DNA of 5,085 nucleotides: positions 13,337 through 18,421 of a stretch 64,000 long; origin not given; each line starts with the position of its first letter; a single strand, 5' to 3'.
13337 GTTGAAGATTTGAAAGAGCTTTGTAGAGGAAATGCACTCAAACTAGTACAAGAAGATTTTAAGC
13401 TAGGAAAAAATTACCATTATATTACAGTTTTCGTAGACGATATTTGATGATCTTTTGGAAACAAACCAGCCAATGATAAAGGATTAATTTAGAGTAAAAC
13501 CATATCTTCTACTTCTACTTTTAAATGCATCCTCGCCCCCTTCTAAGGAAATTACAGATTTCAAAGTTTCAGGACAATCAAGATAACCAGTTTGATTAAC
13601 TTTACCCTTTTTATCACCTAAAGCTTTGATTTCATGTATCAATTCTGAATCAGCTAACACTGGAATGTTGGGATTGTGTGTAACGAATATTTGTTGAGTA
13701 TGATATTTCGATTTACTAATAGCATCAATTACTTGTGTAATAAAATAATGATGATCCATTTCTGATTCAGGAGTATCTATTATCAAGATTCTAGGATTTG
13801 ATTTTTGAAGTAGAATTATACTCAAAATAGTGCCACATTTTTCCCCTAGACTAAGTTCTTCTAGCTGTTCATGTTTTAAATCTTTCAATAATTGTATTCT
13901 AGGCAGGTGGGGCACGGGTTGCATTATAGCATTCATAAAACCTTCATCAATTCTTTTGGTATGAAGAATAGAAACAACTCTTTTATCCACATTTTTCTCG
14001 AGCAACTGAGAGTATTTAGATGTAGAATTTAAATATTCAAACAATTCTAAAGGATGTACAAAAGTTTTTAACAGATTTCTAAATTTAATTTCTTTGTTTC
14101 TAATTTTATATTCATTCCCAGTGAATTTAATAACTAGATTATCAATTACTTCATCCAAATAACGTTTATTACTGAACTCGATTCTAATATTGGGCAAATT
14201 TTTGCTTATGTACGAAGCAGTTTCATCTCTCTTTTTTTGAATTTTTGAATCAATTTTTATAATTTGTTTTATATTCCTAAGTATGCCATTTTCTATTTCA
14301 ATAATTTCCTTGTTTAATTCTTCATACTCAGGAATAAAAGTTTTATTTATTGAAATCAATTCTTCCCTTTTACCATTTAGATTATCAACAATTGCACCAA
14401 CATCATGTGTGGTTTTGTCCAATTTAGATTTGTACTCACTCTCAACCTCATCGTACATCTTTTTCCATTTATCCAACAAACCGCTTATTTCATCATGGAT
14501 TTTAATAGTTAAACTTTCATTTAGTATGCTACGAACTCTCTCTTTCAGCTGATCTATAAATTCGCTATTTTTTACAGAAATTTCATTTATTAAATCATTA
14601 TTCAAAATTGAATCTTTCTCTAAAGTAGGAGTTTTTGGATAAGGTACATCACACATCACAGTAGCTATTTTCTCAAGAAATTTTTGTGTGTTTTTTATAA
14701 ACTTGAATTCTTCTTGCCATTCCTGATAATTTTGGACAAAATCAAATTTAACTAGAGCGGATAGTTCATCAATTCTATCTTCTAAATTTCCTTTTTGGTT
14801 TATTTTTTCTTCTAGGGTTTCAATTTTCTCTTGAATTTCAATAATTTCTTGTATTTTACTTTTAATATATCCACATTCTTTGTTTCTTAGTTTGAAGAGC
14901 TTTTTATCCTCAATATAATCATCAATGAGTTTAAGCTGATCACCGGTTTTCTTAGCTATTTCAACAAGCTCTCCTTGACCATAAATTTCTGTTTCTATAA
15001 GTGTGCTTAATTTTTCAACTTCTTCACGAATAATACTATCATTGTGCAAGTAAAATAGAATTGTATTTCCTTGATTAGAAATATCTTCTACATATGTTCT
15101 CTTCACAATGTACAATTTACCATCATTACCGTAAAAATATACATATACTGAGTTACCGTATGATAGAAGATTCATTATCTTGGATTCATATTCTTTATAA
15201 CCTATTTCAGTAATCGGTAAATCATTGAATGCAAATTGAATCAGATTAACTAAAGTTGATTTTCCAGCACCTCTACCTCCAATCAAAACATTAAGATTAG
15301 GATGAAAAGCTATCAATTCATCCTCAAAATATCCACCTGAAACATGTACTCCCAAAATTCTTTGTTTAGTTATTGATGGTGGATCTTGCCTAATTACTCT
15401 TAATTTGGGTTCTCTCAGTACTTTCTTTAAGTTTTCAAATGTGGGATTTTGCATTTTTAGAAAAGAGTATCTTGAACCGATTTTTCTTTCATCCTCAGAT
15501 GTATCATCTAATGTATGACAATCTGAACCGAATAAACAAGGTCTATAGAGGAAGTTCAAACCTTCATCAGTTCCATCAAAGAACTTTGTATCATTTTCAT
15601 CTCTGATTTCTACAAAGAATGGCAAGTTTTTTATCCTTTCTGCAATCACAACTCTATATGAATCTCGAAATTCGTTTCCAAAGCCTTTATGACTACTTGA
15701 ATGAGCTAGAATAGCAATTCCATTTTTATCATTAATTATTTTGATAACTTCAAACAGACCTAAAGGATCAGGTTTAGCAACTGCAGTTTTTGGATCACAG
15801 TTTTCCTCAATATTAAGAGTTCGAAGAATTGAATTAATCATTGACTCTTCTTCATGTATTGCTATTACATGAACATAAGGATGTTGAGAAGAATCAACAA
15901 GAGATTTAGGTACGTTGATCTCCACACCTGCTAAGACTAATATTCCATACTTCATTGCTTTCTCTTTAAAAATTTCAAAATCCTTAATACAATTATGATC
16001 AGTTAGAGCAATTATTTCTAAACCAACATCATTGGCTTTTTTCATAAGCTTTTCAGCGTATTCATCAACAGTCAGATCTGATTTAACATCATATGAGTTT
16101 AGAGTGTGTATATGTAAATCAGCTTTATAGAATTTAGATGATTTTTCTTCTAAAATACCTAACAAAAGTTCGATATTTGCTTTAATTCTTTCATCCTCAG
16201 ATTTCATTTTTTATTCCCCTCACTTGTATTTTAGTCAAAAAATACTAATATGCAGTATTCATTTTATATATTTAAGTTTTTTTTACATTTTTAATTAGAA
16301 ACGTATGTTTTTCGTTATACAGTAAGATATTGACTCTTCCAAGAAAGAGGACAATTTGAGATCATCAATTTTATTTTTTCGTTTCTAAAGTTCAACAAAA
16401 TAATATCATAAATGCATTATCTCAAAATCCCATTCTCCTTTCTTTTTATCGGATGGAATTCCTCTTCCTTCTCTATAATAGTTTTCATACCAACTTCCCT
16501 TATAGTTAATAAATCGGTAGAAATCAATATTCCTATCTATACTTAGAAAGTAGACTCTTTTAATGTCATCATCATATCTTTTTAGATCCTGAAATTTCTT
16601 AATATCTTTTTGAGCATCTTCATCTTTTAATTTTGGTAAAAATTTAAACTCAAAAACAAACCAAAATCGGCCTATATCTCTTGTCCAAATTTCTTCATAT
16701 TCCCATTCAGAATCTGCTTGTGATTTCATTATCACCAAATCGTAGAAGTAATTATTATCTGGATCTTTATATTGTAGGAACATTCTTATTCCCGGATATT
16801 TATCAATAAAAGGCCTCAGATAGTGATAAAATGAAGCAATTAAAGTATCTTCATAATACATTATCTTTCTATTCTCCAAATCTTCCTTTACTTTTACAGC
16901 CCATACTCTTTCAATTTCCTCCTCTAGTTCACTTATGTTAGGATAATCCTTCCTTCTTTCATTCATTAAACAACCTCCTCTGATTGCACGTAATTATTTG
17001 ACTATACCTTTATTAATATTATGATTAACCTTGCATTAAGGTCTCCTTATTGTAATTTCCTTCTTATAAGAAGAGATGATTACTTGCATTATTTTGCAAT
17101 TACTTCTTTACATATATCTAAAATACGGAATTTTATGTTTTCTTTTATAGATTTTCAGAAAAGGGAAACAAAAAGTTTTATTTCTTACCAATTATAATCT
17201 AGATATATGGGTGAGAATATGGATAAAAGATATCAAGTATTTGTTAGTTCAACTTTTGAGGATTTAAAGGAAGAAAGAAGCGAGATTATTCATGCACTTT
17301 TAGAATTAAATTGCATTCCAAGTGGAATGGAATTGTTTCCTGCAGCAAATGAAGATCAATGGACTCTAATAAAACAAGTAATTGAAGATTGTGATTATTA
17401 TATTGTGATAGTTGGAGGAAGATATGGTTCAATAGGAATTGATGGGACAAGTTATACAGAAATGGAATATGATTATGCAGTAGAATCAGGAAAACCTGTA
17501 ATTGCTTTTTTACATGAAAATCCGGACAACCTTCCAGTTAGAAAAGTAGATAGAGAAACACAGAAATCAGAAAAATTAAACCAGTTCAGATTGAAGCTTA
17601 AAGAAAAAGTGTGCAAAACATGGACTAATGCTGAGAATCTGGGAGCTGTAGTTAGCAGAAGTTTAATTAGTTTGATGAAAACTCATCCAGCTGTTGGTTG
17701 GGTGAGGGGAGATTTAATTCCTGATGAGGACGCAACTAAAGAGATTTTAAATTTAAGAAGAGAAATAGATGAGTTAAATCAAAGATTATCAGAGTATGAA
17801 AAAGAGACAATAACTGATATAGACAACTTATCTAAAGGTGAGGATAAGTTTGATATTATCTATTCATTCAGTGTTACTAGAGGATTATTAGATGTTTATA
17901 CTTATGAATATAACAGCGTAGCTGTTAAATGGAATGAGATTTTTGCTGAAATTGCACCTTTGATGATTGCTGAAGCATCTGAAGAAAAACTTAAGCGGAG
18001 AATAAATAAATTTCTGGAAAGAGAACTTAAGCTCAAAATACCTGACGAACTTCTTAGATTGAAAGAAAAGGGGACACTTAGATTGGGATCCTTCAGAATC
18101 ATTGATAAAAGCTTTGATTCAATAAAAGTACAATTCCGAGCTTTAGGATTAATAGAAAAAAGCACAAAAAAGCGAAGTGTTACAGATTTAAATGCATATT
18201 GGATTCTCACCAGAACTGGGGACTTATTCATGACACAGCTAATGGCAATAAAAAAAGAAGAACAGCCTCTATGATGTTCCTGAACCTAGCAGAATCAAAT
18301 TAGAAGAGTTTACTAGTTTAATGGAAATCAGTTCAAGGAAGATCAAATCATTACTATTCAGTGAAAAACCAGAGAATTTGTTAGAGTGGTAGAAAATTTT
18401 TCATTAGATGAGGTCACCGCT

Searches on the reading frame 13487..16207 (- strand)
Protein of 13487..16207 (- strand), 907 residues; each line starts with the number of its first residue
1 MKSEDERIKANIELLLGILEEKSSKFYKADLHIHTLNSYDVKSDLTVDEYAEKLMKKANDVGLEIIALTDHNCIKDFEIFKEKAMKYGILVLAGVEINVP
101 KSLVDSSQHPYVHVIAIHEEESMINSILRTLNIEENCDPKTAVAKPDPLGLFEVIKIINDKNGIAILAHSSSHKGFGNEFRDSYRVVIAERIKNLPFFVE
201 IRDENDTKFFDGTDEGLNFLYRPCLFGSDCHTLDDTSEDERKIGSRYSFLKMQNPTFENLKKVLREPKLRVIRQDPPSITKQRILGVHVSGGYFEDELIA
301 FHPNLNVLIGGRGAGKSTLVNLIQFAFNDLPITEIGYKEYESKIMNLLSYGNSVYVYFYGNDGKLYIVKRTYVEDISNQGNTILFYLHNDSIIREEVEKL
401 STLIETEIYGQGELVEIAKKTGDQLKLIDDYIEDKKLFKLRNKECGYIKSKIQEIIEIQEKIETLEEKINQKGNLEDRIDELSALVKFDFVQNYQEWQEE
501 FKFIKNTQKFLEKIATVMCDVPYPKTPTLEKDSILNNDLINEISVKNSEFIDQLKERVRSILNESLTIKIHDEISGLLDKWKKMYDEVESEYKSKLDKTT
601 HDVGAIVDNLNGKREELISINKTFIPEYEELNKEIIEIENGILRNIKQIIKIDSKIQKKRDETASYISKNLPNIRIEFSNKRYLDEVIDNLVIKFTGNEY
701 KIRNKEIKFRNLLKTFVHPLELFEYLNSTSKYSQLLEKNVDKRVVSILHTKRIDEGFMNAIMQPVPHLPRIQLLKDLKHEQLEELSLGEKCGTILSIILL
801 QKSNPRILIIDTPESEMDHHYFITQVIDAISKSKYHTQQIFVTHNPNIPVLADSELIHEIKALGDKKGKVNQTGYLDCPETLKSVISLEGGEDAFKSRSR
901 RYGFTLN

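Call 4: search_protein_families(library=pfam, proteins=[window:13487-16207:-], max_evalue=0.1)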
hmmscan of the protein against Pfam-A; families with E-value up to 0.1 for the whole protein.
window:13487-16207:- (907 aa): 9 families
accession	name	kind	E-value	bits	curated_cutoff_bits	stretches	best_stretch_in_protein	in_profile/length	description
PF02811.25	PHP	-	4.7e-09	37.2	26.4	1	30-120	1-81/164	PHP domain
PF02463.25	SMC_N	-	3.1e-08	33.8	40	1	297-848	18-201/220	RecF/RecN/SMC N terminal domain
PF13476.12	AAA_23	-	2.7e-07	31.8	27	1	293-469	9-200/201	AAA domain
PF13304.12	AAA_21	-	9e-05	23.1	27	1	650-848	103-302/304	AAA domain, putative AbiEii toxin, Type IV TA system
PF00005.33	ABC_tran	-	0.00072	20.6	25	0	307-324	15-32/137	ABC transporter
PF03193.22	RsgA_GTPase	-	0.003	17.9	30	0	302-324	105-127/174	RsgA GTPase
PF13555.12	AAA_29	-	0.0043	17.2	27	1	292-321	10-40/61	P-loop containing region of AAA domain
PF03269.20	DUF268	-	0.022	15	25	0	473-506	34-68/176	Caenorhabditis protein of unknown function, DUF268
PF13173.12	AAA_14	-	0.054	14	27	0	305-326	4-26/129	AAA domain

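Call 5: search_protein_families(library=padloc, proteins=[window:13487-16207:-], max_evalue=0.01)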
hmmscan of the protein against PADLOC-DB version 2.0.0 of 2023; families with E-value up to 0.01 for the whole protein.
window:13487-16207:- (907 aa): 10 families
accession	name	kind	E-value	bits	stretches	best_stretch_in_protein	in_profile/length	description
PDLC02208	Ppl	-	2.8e-33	113.1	2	24-677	5-652/894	-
PDLC04135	mad3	-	9.1e-10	36.6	1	295-848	14-326/374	mads_3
PDLC03859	LmuB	-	1.4e-08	32.4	1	295-848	14-588/611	-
PDLC04175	HEC-01A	-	2.7e-06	24.7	1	304-328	26-50/363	-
PDLC04182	HEC-01A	-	1.5e-05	22.2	0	797-847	298-349/406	-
PDLC00278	PtuA1|PtuA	-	9.2e-05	19.9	1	294-327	14-47/436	AAA ATPase domain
PDLC02980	AriA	-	0.00013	20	1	633-848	67-302/304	-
PDLC00311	PtuA1|PtuA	-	0.00024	18.2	1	294-330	14-50/455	AAA ATPase domain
PDLC00519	JetC1|JetC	-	0.0023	14.2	0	549-736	651-836/1097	DUF3584 domain; MukB-like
PDLC00310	PtuA1|PtuA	-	0.0037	14.4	1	294-328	14-48/443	AAA ATPase domain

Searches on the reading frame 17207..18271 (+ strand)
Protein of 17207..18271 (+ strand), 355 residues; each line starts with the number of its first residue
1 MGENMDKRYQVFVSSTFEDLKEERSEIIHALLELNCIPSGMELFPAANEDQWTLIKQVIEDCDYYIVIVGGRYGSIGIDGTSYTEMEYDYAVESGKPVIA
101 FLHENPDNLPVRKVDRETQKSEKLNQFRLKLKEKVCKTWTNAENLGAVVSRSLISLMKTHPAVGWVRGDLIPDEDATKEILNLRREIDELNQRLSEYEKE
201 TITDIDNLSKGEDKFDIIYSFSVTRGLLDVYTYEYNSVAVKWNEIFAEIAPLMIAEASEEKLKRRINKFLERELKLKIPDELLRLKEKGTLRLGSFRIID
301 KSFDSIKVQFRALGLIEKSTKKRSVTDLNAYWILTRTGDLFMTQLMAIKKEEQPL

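Call 4: search_protein_families(library=pfam, proteins=[window:17207-18271:+], max_evalue=0.1)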
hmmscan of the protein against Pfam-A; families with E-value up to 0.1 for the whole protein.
window:17207-18271:+ (355 aa): 2 families
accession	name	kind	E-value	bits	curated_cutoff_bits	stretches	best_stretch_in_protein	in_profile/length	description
PF13271.11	DUF4062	-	5.1e-29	100.7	24.7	1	10-91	1-82/82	Domain of unknown function (DUF4062)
PF05644.16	Miff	-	0.011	15.9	23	1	161-201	224-263/291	Mitochondrial and peroxisomal fission factor Mff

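Call 5: search_protein_families(library=padloc, proteins=[window:17207-18271:+], max_evalue=0.01)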
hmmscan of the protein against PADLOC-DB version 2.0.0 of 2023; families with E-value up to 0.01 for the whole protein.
window:17207-18271:+ (355 aa): 0 families
